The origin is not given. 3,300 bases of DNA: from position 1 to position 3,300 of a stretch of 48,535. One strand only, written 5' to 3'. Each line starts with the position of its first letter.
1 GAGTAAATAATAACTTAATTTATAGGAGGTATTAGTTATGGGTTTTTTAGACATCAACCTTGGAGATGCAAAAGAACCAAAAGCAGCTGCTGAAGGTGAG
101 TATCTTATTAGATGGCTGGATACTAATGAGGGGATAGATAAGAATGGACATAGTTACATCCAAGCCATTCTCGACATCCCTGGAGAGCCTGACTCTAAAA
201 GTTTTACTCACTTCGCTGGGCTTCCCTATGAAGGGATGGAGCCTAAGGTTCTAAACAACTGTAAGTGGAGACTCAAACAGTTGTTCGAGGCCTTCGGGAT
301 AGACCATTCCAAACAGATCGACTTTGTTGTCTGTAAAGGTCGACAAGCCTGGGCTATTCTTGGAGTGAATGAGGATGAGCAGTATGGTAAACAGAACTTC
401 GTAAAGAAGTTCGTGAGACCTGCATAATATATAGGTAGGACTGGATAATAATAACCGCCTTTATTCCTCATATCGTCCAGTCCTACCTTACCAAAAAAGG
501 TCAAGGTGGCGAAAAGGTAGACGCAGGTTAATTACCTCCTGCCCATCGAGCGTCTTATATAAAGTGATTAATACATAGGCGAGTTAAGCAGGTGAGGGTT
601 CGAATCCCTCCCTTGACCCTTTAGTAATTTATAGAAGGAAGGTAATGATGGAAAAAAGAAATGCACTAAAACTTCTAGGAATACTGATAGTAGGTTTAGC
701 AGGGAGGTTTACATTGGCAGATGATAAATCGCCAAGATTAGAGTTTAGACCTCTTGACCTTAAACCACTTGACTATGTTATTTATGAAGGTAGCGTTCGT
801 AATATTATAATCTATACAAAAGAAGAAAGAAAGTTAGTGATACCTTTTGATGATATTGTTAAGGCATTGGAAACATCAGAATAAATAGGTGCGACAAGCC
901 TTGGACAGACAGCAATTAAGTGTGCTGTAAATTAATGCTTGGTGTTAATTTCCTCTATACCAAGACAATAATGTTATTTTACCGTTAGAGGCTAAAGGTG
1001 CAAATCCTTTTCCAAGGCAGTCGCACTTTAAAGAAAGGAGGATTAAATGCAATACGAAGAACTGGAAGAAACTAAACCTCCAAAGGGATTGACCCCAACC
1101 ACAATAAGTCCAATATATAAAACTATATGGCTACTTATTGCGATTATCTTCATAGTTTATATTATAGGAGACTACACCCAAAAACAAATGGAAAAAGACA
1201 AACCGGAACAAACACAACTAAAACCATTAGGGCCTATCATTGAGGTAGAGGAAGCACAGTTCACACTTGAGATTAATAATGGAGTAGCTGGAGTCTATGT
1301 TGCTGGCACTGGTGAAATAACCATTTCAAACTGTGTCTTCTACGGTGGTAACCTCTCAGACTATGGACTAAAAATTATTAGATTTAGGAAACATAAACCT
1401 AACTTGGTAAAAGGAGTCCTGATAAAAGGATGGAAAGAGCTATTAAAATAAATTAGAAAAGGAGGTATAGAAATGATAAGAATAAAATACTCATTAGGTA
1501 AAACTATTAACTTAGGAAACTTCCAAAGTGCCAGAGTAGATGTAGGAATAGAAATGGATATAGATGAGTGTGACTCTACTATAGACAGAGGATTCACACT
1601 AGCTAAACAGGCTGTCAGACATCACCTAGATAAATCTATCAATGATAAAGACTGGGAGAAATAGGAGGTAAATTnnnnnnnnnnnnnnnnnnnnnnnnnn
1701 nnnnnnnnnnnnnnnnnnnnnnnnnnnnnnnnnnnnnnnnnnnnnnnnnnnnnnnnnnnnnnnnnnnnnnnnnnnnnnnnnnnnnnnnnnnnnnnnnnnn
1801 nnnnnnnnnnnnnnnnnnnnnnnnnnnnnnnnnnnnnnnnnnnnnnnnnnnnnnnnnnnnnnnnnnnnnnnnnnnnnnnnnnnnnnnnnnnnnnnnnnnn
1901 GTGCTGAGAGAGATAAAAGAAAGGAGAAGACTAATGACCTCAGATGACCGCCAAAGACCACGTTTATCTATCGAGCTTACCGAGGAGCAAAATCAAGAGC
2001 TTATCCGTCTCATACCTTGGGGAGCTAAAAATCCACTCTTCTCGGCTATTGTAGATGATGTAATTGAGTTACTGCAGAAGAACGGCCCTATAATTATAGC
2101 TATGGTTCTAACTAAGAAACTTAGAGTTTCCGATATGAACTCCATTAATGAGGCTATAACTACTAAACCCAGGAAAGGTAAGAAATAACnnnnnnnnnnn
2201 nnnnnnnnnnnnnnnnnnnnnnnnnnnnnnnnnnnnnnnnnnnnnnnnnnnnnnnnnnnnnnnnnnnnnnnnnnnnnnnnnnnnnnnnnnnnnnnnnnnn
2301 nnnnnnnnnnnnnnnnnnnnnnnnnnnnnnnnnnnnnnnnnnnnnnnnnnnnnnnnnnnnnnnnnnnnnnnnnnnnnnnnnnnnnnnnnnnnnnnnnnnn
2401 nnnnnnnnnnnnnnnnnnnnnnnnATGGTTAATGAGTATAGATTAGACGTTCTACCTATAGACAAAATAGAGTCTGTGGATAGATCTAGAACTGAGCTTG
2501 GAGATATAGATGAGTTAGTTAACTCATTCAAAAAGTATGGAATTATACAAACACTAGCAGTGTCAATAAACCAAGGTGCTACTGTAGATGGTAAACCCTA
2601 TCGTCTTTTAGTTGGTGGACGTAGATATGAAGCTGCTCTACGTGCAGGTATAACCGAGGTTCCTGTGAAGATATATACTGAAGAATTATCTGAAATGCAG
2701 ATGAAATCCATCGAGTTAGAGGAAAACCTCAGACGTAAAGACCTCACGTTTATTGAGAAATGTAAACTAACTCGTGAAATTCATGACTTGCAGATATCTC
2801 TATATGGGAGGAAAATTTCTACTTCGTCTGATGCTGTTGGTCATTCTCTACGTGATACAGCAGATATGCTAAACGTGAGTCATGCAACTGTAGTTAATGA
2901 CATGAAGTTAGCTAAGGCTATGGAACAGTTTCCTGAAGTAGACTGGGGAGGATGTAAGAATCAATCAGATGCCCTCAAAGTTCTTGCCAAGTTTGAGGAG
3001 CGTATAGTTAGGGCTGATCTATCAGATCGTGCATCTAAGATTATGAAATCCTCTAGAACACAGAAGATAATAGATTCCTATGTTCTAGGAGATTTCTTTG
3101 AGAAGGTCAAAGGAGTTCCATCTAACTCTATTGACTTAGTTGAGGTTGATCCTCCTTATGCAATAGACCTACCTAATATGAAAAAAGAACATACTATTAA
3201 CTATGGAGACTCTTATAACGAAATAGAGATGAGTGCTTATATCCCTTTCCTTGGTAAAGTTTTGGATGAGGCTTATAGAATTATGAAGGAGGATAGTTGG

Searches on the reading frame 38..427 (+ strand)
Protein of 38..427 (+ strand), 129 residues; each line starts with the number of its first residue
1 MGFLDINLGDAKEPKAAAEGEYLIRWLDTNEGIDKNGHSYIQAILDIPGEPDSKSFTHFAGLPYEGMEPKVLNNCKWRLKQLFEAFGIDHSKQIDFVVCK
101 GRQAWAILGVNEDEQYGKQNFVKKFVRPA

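Call 53: search_protein_families(library=pfam, proteins=[window:38-427:+], max_evalue=0.01)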
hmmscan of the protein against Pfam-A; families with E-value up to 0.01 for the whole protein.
window:38-427:+ (129 aa): 1 family
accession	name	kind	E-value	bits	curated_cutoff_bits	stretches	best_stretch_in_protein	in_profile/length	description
PF23384.1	DUF7098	-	0.0069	16.8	27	0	86-126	28-67/81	Family of unknown function (DUF7098)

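Call 54: search_protein_families(library=phrogs, proteins=[window:38-427:+], max_evalue=0.01)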
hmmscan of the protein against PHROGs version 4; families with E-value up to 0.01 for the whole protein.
window:38-427:+ (129 aa): 1 family
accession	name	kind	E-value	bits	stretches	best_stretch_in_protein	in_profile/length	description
phrog_2300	-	unknown function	0.0044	17.8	1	63-128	96-161/347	-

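Call 65: search_solved_structures(query=window:38-427:+, max_evalue=10)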
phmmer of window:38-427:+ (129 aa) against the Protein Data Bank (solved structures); distinct sequences matched with E-value up to 10: 5.
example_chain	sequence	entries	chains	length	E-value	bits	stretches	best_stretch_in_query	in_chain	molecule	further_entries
8ixp_A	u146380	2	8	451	1.1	12.6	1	17-49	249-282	Glycosyltransferase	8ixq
8il0_F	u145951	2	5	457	1.1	12.5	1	17-49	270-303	Glycosyltransferase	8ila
6sqx_A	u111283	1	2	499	1.1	12.5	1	50-93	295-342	Peptide-binding protein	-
6ll9_A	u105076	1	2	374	1.2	12.5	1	42-91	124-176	D-alanine--D-alanine ligase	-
9t6l_C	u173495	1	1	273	2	11.7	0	39-87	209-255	Leukocyte receptor cluster member 8,Ribosomal RNA processing protein 1 homolog B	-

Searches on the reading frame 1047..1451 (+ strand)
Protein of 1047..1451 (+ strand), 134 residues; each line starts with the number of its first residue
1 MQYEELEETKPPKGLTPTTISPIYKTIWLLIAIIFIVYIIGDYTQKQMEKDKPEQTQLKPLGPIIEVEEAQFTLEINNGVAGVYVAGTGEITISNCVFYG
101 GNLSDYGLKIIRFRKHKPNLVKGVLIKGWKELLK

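Call 53: search_protein_families(library=pfam, proteins=[window:1047-1451:+], max_evalue=0.01)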
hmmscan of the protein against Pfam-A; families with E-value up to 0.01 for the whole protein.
window:1047-1451:+ (134 aa): 0 families

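Call 54: search_protein_families(library=phrogs, proteins=[window:1047-1451:+], max_evalue=0.01)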
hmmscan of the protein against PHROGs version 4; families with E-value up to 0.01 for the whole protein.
window:1047-1451:+ (134 aa): 1 family
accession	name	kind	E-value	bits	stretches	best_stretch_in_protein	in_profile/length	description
phrog_8545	-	moron, auxiliary metabolic gene and host takeover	0.00037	21.3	1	16-56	6-46/177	superinfection exclusion Sie-like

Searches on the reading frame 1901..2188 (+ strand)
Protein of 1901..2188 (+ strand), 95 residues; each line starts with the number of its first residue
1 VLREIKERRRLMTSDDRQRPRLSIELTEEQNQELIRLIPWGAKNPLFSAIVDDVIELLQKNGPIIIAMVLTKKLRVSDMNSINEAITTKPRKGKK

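Call 53: search_protein_families(library=pfam, proteins=[window:1901-2188:+], max_evalue=0.01)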
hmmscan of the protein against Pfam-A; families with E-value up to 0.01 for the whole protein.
window:1901-2188:+ (95 aa): 0 families

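Call 54: search_protein_families(library=phrogs, proteins=[window:1901-2188:+], max_evalue=0.01)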
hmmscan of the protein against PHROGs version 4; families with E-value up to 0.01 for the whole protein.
window:1901-2188:+ (95 aa): 0 families

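Call 66: search_solved_structures(query=window:1901-2188:+, max_evalue=10)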
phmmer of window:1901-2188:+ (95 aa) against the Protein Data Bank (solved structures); distinct sequences matched with E-value up to 10: 3.
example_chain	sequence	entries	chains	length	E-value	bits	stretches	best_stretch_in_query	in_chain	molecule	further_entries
4d4e_A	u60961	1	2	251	8.1e-06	28.9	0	24-69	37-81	ARMADILLO REPEAT PROTEIN ARM00016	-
5mfb_A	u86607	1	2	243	8.7e-06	28.8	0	24-69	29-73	YIII(Dq)4CqI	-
5mfi_A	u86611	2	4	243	0.014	18.5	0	24-59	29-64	YIII(Dq.V2)4CqI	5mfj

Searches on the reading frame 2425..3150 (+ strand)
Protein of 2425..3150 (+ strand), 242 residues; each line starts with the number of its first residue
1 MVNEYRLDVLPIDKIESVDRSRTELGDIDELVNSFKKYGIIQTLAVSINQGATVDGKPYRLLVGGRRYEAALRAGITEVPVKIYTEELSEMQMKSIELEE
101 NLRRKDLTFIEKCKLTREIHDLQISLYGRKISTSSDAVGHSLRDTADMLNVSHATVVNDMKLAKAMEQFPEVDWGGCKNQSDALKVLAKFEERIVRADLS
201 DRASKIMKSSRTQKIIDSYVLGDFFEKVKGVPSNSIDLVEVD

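Call 110: search_solved_structures(query=window:2425-3150:+, max_evalue=1, show_alignments=3)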
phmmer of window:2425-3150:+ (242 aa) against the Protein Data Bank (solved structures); distinct sequences matched with E-value up to 1: 10.
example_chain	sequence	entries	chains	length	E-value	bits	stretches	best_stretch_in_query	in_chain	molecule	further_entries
7o0n_A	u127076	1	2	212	3.5e-09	40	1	10-121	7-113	ParB family protein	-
1vz0_A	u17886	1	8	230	3.7e-09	39.9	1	20-142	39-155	Chromosome-partitioning protein Spo0J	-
7bnk_A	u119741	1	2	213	6.8e-09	39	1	10-121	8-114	ParB family protein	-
7bnr_A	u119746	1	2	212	9.3e-09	38.6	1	10-121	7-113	ParB family protein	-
7ng0_A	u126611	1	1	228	2.7e-08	37.1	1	25-144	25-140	Nucleoid occlusion protein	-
7nfu_A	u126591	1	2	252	3.4e-08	36.7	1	24-144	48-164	Nucleoid occlusion protein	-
6t1f_A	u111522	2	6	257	4e-08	36.5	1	25-114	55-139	Chromosome-partitioning protein ParB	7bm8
6sdk_A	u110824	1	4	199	8.5e-07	32.2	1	28-115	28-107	Stage 0 sporulation protein J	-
7ol9_A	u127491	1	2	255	2.6e-05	27.4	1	27-143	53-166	Nucleoid occlusion protein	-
4umk_A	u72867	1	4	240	0.00023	24.3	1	27-120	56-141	PROBABLE CHROMOSOME-PARTITIONING PROTEIN PARB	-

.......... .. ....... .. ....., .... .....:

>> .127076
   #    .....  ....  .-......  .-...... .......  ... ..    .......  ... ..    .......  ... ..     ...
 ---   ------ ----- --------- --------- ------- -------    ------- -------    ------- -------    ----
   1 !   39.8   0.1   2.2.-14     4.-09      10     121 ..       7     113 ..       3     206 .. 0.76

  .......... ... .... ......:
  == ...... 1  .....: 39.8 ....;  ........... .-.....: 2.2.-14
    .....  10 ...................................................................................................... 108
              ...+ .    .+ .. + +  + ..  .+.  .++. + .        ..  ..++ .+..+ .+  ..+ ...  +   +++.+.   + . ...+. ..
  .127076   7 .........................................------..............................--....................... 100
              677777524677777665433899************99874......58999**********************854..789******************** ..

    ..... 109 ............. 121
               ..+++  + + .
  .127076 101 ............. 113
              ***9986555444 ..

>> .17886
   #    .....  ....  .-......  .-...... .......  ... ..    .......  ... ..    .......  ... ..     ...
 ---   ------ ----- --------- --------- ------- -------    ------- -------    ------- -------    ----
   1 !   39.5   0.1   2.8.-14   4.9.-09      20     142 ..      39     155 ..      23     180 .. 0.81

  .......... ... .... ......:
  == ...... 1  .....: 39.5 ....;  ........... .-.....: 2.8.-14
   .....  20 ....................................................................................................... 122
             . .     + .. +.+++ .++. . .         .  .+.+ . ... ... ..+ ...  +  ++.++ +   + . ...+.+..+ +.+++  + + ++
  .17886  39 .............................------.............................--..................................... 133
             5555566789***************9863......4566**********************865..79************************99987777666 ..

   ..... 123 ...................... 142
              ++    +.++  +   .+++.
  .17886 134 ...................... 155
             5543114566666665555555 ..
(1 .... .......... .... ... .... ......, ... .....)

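Call 118: search_solved_structures(query=A6, max_evalue=0.001, show_alignments=4)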
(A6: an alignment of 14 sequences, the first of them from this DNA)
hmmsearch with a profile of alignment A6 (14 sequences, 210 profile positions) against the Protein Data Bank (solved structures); distinct sequences matched with E-value up to 0.001: 12.
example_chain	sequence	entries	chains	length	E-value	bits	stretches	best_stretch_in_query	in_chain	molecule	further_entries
7ng0_A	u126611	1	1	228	3.5e-19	72.3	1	3-128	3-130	Nucleoid occlusion protein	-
7ol9_A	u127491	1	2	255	4.1e-19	72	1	23-117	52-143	Nucleoid occlusion protein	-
7nfu_A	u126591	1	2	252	7.8e-19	71.1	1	5-128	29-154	Nucleoid occlusion protein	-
6t1f_A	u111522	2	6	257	9e-18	67.7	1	23-113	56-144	Chromosome-partitioning protein ParB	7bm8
6sdk_A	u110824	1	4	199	1.2e-17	67.3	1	16-114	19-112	Stage 0 sporulation protein J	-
1vz0_A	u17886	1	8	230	4.7e-17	65.3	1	17-128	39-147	Chromosome-partitioning protein Spo0J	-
7o0n_A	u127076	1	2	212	8.8e-17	64.4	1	7-126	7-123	ParB family protein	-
7bnk_A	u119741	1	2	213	1.7e-16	63.5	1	7-126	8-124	ParB family protein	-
7bnr_A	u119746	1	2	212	2.3e-16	63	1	8-126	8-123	ParB family protein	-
4umk_A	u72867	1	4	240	1.3e-15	60.6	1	24-127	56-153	PROBABLE CHROMOSOME-PARTITIONING PROTEIN PARB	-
8qa8_A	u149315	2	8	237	2.6e-07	33.4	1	25-108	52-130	Transcriptional repressor protein KorB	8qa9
6ky4_A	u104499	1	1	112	2e-06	30.6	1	17-79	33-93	Sulfiredoxin, chloroplastic/mitochondrial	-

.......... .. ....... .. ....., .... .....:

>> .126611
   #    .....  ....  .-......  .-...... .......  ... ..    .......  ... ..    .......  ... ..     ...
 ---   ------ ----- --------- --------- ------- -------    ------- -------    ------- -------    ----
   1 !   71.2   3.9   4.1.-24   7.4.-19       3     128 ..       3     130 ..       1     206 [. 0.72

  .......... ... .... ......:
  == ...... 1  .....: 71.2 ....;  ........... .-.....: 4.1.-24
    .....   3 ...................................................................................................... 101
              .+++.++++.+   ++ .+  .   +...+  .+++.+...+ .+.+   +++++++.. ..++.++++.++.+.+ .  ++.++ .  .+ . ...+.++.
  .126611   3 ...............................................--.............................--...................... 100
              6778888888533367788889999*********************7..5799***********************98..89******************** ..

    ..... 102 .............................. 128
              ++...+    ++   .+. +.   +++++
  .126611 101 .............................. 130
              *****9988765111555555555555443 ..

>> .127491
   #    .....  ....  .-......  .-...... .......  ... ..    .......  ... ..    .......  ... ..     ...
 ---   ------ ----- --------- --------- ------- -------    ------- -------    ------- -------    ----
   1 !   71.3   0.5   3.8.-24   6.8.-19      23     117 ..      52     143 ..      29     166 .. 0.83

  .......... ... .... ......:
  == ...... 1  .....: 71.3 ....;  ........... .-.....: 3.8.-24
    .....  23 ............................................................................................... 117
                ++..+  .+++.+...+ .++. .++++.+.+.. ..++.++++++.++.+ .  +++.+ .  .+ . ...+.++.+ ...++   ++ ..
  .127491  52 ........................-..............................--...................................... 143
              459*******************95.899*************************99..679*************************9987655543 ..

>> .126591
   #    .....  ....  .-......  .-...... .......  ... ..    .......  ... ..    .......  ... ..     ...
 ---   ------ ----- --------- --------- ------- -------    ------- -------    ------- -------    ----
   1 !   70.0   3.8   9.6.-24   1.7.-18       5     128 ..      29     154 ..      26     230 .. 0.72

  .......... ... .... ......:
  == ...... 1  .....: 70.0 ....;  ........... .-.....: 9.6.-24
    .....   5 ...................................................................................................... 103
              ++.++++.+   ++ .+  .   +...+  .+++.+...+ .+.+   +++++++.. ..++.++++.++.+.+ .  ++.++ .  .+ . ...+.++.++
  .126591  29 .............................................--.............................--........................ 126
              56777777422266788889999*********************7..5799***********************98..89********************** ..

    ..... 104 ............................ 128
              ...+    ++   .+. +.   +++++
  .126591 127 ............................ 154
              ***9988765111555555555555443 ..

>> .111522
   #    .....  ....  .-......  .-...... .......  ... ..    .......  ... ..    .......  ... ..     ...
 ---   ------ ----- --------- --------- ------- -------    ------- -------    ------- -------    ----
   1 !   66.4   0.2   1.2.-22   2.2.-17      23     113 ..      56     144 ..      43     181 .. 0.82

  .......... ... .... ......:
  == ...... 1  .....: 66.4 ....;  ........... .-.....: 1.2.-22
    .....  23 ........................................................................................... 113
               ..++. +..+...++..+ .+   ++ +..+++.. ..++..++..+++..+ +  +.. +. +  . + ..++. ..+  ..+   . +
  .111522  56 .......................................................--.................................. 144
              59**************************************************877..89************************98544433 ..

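Call 122: search_dna_similar(query=window:2425-3150:+, collection=phages, mode=protein, max_rows=30, rows=spread)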
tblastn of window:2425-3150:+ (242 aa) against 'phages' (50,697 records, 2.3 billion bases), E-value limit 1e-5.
Records with a match: 23; places in all: 23; records where one place covers at least 80% of the query: 1.
Best place of each record, by identity: <60% 23.
By first word of the organism name: Bacteriophage 9; Gordonia 4; Aphanizomenon 2; Listeria 2; Acinetobacter 2; Desulfofustis 1; Planktothrix 1; Bifidobacterium 1; Siphoviridae 1.
By host as written in the record: - 14; Gordonia terrae 3612 3; Listeria monocytogenes 2; Aphanizomenon flos-aquae 1; Planktothrix agardhii 1; Bifidobacterium bifidum strain 317B 1; Gordonia terrae CAG3 1.
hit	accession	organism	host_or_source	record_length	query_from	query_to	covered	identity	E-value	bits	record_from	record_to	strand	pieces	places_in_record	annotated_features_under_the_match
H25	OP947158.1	Desulfofustis phage LS06-2018-MD01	-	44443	2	242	100%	41.7%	7e-45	166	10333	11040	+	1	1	ParB-like partition protein | tail protein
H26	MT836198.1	Bacteriophage sp.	human fecal samples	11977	10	162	63%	31.8%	2e-10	66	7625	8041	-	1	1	record has no annotation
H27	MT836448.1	Bacteriophage sp.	human fecal samples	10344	28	171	60%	32.3%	3e-8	59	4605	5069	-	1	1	record has no annotation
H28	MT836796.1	Bacteriophage sp.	human fecal samples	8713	6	143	57%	31.7%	2e-6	54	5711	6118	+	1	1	record has no annotation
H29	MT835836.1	Bacteriophage sp.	human fecal samples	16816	12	143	55%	31.9%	2e-9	63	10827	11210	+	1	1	record has no annotation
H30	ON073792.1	Aphanizomenon phage Yong-DA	Aphanizomenon flos-aquae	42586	6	114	45%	36.4%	1e-9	64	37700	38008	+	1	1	ParB family protein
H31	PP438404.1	Aphanizomenon phage Afl-JY11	Aphanizomenon flos-aquae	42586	6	114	45%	36.4%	1e-9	64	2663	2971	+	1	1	hypothetical protein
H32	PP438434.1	Planktothrix phage Pag-JY44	Planktothrix agardhii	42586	6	114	45%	36.4%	1e-9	64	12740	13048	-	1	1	hypothetical protein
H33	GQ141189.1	Bifidobacterium phage Bbif-1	Bifidobacterium bifidum strain 317B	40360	22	126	43%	37.7%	1e-10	67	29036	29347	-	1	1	parB1 chromosome partitioning protein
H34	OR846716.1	Listeria phage LM 4-11-1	Listeria monocytogenes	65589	6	143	57%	28.5%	4e-8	59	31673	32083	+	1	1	record has no annotation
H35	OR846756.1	Listeria phage LM 4-11-1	Listeria monocytogenes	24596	6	143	57%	28.5%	1e-7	57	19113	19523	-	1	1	record has no annotation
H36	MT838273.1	Bacteriophage sp.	human fecal samples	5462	30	143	47%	33.9%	1e-6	55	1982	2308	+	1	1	record has no annotation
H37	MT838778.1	Bacteriophage sp.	human fecal samples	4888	28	133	44%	35.8%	8e-6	52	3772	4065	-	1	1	record has no annotation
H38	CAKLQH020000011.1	Acinetobacter phage MD-2021a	not known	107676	27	161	56%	27.7%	2e-7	57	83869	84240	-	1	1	parB: putative ParB partition protein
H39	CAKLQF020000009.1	Acinetobacter phage MD-2021a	not known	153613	27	161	56%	27.7%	2e-7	57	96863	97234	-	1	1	parB: putative ParB partition protein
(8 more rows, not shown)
